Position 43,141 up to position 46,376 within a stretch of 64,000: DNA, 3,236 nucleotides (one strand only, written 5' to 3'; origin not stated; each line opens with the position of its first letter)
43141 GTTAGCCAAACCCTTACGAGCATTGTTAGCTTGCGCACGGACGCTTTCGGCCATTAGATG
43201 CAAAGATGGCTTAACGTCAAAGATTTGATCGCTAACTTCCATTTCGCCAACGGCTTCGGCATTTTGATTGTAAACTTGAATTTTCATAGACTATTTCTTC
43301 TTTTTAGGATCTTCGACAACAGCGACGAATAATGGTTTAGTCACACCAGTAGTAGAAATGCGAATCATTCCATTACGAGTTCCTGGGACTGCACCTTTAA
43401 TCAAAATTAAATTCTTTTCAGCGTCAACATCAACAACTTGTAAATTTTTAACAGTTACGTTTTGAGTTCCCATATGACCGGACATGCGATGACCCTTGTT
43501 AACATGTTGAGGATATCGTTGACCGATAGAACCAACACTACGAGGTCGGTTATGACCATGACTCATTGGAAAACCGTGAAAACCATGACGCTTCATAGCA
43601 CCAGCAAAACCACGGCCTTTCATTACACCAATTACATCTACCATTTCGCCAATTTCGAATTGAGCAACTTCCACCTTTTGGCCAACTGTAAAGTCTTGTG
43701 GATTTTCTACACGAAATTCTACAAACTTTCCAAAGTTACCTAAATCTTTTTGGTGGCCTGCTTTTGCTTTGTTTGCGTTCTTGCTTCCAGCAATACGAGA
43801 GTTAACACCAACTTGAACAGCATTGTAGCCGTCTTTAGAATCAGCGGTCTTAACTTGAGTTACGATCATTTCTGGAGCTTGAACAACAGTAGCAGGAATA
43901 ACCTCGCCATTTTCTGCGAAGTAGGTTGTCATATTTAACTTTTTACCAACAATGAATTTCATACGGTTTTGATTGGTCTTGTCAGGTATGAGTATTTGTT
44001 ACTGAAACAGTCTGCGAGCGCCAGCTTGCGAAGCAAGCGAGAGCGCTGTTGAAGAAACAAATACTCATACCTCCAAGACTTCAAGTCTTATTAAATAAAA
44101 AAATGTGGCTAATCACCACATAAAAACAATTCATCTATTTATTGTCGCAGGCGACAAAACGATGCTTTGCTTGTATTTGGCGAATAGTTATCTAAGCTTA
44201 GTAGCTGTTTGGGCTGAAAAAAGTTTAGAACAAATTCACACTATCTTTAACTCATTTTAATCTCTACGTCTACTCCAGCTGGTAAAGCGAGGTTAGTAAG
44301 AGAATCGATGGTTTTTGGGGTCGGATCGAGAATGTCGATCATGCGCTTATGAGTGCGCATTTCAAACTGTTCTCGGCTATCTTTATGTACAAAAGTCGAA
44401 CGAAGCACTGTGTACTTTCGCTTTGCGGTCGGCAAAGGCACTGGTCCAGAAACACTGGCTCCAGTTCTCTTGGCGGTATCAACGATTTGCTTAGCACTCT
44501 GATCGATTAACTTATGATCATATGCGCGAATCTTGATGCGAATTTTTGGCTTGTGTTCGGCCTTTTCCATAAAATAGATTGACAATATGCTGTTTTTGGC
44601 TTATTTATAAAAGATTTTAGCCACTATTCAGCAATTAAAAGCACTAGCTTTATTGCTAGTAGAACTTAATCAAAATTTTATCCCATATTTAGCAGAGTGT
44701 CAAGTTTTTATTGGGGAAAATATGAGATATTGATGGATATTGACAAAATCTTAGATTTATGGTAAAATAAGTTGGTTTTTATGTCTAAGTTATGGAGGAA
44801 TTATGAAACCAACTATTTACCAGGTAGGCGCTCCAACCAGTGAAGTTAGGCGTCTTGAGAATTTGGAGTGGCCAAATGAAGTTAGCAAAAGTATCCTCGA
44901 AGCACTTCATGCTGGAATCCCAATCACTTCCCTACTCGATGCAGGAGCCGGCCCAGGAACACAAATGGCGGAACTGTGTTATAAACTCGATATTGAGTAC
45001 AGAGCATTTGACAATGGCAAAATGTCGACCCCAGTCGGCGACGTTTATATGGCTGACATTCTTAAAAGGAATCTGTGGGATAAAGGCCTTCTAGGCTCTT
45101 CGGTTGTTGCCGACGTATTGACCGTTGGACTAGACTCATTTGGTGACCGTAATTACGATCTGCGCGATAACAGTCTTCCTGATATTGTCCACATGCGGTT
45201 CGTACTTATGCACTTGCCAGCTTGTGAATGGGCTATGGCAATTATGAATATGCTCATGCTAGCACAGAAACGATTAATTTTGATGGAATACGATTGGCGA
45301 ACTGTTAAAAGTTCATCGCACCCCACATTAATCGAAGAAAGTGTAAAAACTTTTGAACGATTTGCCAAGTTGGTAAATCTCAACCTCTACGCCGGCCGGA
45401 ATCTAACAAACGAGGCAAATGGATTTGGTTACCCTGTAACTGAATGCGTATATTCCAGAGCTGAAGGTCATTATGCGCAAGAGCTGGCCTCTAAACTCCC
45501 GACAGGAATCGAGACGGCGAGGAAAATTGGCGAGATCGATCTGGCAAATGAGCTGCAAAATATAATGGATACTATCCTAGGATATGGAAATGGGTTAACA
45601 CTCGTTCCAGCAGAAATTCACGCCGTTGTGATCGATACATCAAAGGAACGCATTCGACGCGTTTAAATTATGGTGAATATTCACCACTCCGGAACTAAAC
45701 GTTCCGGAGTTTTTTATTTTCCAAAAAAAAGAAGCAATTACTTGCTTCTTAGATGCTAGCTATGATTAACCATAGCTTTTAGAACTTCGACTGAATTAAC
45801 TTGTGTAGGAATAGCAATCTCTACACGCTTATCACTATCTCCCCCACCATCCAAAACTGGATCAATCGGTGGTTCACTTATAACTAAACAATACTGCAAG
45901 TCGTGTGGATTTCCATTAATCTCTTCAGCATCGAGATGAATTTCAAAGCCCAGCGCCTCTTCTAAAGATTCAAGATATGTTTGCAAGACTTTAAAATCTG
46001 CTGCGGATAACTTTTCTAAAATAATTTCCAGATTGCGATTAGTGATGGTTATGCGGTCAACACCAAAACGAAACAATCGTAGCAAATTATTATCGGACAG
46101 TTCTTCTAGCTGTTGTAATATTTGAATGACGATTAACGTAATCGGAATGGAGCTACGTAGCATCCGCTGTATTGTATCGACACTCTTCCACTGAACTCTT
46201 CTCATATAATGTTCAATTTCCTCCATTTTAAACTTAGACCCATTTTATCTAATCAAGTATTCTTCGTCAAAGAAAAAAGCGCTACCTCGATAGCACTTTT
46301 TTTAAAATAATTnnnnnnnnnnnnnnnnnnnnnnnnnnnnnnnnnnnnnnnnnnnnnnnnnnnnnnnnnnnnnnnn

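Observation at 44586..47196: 2.6-kb insertion between rpsJ and tuf: SAM methyltransferase, a hypothetical, and two tandemly duplicated small secreted Cys proteins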

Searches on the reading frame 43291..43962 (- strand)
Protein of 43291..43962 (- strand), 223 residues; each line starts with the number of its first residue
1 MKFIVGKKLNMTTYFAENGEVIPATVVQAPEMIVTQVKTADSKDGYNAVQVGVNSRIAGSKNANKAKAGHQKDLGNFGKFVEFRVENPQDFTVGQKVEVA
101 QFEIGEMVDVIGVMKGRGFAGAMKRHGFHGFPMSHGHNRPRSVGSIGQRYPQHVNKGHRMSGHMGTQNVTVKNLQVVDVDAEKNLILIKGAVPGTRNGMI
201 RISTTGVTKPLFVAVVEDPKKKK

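Call 12: find_related_loci(query=window:43291-43962:-, collection=genome_contigs, flank=10000)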
Query window:43291-43962:- (223 aa) in genome_contigs; peptide patterns used: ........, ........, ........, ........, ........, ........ (x = any residue, [..] = any of these).
600 stretches matched a pattern (row limit reached: there are more); 569 encode a relative of the query (tblastn E <= 1e-3); the best 80 are kept; 80 distinct loci.
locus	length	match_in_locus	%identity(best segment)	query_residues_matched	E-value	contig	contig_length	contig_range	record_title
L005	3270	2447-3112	76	1-222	2e-113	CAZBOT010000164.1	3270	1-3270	MAG TPA_asm: uncultured Candidatus Saccharibacteria bacterium isolate SRP329715_co1_191 genome assembly, contig: NODE_48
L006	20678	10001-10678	72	1-223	1e-108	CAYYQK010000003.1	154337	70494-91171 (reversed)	MAG TPA_asm: uncultured Candidatus Saccharibacteria bacterium isolate binchicken_co326_164 genome assembly, contig: NODE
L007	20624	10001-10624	64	1-212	1e-89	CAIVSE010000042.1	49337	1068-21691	Candidatus Doudnabacteria bacterium isolate MJ-time_bin-3275 genome assembly, contig: bin-3275:42/93, whole genome shotg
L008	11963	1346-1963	65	1-206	2e-89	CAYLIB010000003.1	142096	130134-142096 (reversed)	MAG TPA_asm: uncultured Candidatus Saccharibacteria bacterium isolate SRP278252_co2_789 genome assembly, contig: NODE_13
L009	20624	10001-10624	61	1-211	5e-84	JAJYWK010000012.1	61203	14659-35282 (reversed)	MAG: bacterium isolate FK3.bin112 NODE_845_length_61203_cov_2.903268, whole genome shotgun sequence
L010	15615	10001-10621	63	1-211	4e-84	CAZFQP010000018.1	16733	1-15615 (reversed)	MAG TPA_asm: uncultured Candidatus Saccharibacteria bacterium isolate SRP278252_co1_731 genome assembly, contig: NODE_59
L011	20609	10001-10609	59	1-206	4e-79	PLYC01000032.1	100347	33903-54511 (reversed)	MAG: Candidatus Doudnabacteria bacterium isolate palsa_1336 73.20120700_P3D.308_contig_11663, whole genome shotgun seque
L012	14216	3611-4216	54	1-204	6e-62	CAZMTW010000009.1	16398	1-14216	MAG TPA_asm: uncultured Gammaproteobacteria bacterium isolate SRP118108_co1_66 genome assembly, contig: NODE_2867_length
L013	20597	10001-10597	49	4-205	7e-58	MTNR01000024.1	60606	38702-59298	MAG: Dehalococcoides sp. JdFR-56 JGI24020J35080_1000205, whole genome shotgun sequence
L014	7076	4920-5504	52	4-202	1e-56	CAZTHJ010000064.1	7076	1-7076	MAG TPA_asm: uncultured Dehalococcoidales bacterium isolate SRP080215_co1_65 genome assembly, contig: NODE_16322_length_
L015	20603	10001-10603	46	1-202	6e-56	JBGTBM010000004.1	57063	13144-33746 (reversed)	MAG: Patescibacteria group bacterium isolate JTS-AC97 k141_3663791, whole genome shotgun sequence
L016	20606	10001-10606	48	1-206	9e-56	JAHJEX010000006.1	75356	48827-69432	MAG: Patescibacteria group bacterium isolate Modern_marine_glass_biofilm.mb.144 Modern_marine_gla.mb.144_k141_60088, who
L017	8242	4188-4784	47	4-205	2e-55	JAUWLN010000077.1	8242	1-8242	MAG: Dehalococcoidia bacterium isolate CSMAG_2373 CSMAG_2373_k141_1832661_length_8242_cov_7.0000, whole genome shotgun s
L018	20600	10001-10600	48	4-206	4e-54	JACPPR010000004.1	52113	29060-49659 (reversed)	MAG: Chloroflexi bacterium isolate NC_groundwater_632_Ag_B-0.1um_53_259 B_1_S1_Biohub_coassembly_k141_237896, whole geno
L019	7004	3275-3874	46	4-206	6e-54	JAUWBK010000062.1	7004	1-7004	MAG: Dehalococcoidia bacterium isolate CSMAG_1318 CSMAG_1318_k141_2538621_length_7004_cov_23.0000, whole genome shotgun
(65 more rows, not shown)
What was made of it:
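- Saccharibacteria or Doudnabacteria (call 12).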

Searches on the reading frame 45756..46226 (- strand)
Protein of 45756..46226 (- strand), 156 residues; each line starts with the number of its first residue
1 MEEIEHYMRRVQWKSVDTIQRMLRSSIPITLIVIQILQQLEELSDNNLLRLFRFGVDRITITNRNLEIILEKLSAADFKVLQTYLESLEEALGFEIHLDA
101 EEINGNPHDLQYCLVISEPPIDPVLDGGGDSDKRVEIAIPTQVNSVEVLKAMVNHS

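Call 6: search_protein_families(library=pfam, proteins=[window:45756-46226:-], max_evalue=0.1)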
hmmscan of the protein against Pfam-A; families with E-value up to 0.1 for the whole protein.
window:45756-46226:- (156 aa): 2 families
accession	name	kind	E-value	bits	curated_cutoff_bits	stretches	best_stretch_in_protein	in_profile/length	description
PF16674.11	UCH_N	-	0.078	13.3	25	0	57-89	70-103/105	N-terminal of ubiquitin carboxyl-terminal hydrolase 37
PF23198.2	PDE8A_N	-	0.091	13.1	29.6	0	17-79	71-134/147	PDE8A-like, N-terminal domain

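Call 7: search_protein_families(library=ncbifam, proteins=[window:45756-46226:-], max_evalue=0.1)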
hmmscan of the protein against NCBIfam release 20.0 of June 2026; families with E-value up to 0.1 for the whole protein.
window:45756-46226:- (156 aa): 0 families

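Call 35: find_homologous_proteins(query=window:45756-46226:-, max_evalue=0.01)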
Query window:45756-46226:- (156 aa): 1 proteins with E <= 0.01 among 31 candidates.
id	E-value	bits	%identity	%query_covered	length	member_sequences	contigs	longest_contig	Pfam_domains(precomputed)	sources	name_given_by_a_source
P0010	2.0e-94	331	100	100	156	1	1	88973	-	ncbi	-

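Call 69: search_protein_families(library=padloc, proteins=[window:45756-46226:-], max_evalue=0.01)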
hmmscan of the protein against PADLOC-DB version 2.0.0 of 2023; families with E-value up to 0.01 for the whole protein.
window:45756-46226:- (156 aa): 0 families

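Call 70: search_protein_families(library=phrogs, proteins=[window:45756-46226:-], max_evalue=0.01)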
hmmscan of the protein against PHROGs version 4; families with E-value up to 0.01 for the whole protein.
window:45756-46226:- (156 aa): 0 families

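Call 81: search_solved_structures(query=A9, max_evalue=10)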
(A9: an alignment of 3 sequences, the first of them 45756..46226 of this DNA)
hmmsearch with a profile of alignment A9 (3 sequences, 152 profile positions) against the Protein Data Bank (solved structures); distinct sequences matched with E-value up to 10: 1.
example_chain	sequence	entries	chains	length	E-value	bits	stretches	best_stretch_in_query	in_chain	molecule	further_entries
6uv8_A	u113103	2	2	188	0.027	17.6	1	10-51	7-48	Multi-sensor signal transduction histidine kinase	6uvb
